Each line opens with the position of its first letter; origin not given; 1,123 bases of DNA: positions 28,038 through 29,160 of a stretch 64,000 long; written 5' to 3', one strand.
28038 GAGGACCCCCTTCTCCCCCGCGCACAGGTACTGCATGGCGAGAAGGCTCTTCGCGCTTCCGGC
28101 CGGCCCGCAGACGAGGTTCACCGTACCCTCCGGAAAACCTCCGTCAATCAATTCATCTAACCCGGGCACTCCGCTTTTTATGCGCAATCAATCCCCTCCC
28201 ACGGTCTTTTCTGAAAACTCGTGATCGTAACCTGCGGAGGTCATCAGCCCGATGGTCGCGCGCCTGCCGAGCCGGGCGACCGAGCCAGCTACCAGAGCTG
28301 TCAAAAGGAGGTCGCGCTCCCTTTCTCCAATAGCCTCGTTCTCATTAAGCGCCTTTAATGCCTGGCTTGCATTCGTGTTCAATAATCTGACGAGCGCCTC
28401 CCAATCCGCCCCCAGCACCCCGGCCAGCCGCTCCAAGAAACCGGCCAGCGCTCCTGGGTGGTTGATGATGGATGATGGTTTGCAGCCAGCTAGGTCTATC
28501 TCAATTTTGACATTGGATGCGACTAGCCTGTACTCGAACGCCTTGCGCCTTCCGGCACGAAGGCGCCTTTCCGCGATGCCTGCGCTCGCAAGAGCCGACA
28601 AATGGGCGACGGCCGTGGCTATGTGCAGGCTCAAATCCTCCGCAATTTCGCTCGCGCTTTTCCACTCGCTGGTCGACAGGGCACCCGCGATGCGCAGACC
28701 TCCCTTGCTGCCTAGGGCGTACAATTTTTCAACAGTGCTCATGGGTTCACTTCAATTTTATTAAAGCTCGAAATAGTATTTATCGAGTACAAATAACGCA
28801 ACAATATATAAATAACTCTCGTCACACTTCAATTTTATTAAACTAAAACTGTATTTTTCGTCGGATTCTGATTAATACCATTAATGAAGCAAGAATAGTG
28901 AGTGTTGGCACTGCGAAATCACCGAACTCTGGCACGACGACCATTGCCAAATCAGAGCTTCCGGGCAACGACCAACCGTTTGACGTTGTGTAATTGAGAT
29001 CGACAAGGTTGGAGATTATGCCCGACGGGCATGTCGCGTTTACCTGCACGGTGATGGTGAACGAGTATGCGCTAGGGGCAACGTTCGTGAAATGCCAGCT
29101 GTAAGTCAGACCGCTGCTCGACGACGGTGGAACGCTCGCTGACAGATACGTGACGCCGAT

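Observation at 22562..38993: Tandemly duplicated three-gene module: KaiC-like ATPase, winged-helix regulator and a giant membrane protein, ~16.4 kb on one strand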

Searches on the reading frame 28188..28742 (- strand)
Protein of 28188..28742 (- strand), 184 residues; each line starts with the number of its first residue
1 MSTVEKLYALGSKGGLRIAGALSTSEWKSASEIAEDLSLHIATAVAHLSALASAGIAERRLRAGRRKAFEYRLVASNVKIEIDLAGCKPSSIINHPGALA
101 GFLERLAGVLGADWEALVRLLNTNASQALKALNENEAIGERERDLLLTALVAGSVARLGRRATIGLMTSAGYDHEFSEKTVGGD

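Call 7: search_protein_families(library=pfam, proteins=[window:28188-28742:-], max_evalue=0.01)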
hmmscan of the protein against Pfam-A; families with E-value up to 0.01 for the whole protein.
window:28188-28742:- (184 aa): 2 families
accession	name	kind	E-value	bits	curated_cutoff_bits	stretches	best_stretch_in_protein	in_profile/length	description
PF12840.13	HTH_20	-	0.0001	22.6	27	1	17-59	8-50/51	Helix-turn-helix domain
PF01022.26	HTH_5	-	0.0018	18.5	22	1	18-58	7-46/47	Bacterial regulatory protein, arsR family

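Call 59: search_protein_families(library=ncbifam, proteins=[window:28188-28742:-], max_evalue=0.01)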
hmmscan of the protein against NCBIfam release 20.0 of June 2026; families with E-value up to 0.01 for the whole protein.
window:28188-28742:- (184 aa): 1 family
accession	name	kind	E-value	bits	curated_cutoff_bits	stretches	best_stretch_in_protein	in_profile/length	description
NF033788.1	HTH_metalloreg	subfamily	3.2e-06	26.9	55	1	6-66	4-63/77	metalloregulator ArsR/SmtB family transcription factor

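Call 114: search_solved_structures(query=A7, max_evalue=1)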
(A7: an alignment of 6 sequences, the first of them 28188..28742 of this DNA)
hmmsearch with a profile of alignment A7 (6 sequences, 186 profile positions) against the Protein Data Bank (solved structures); distinct sequences matched with E-value up to 1: 35.
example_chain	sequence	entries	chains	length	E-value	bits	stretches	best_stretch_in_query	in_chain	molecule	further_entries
1u2w_A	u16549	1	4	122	1.6e-05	27.8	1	5-84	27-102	Cadmium efflux system accessory protein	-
3f72_A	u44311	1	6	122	2.8e-05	27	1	5-67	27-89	Cadmium efflux system accessory protein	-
9t6t_A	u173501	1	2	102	5.7e-05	26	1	6-82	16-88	Lmo1102 protein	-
2p4w_A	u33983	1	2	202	7.7e-05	25.6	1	8-174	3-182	Transcriptional regulatory protein arsR family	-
9t6r_A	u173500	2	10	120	8.2e-05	25.5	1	6-83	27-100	Lmo1102 protein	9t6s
2kko_A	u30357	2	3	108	0.011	18.6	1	16-77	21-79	POSSIBLE TRANSCRIPTIONAL REGULATORY PROTEIN (POSSIBLY ARSR-FAMILY) | Possible transcriptional regulatory arsR-family protein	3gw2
6kf4_G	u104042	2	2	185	0.011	18.5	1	11-87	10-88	Transcription factor E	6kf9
8c7t_A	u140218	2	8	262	0.04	16.7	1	32-68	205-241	GTP-sensing transcriptional pleiotropic repressor CodY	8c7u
6cmv_A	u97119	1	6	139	0.044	16.6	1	6-82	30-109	Transcriptional regulator Lrs14-like protein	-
4ggg_A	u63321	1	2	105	0.046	16.5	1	7-71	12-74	Repressor protein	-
6cda_A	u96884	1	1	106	0.049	16.4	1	7-65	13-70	ArsR family transcriptional regulator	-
1q1h_A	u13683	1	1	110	0.065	16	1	21-74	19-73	Transcription Factor E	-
2b0l_A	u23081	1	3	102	0.093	15.5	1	36-68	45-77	GTP-sensing transcriptional pleiotropic repressor codY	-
1r1u_A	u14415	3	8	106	0.1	15.4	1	7-65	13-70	repressor protein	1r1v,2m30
2kjb_A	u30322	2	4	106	0.11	15.3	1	7-65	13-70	CzrA protein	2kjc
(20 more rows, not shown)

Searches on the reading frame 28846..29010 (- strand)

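Call 76: search_protein_families(library=ncbifam, proteins=[window:28846-29010:-], max_evalue=10)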
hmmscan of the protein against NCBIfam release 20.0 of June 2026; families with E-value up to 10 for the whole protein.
seq(55 aa): 1 family
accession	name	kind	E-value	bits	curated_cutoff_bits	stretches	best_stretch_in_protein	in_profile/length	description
TIGR03024.1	arch_PEF_CTERM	domain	0.14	12.4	23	1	26-48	1-23/25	PEF-CTERM sorting domain-containing protein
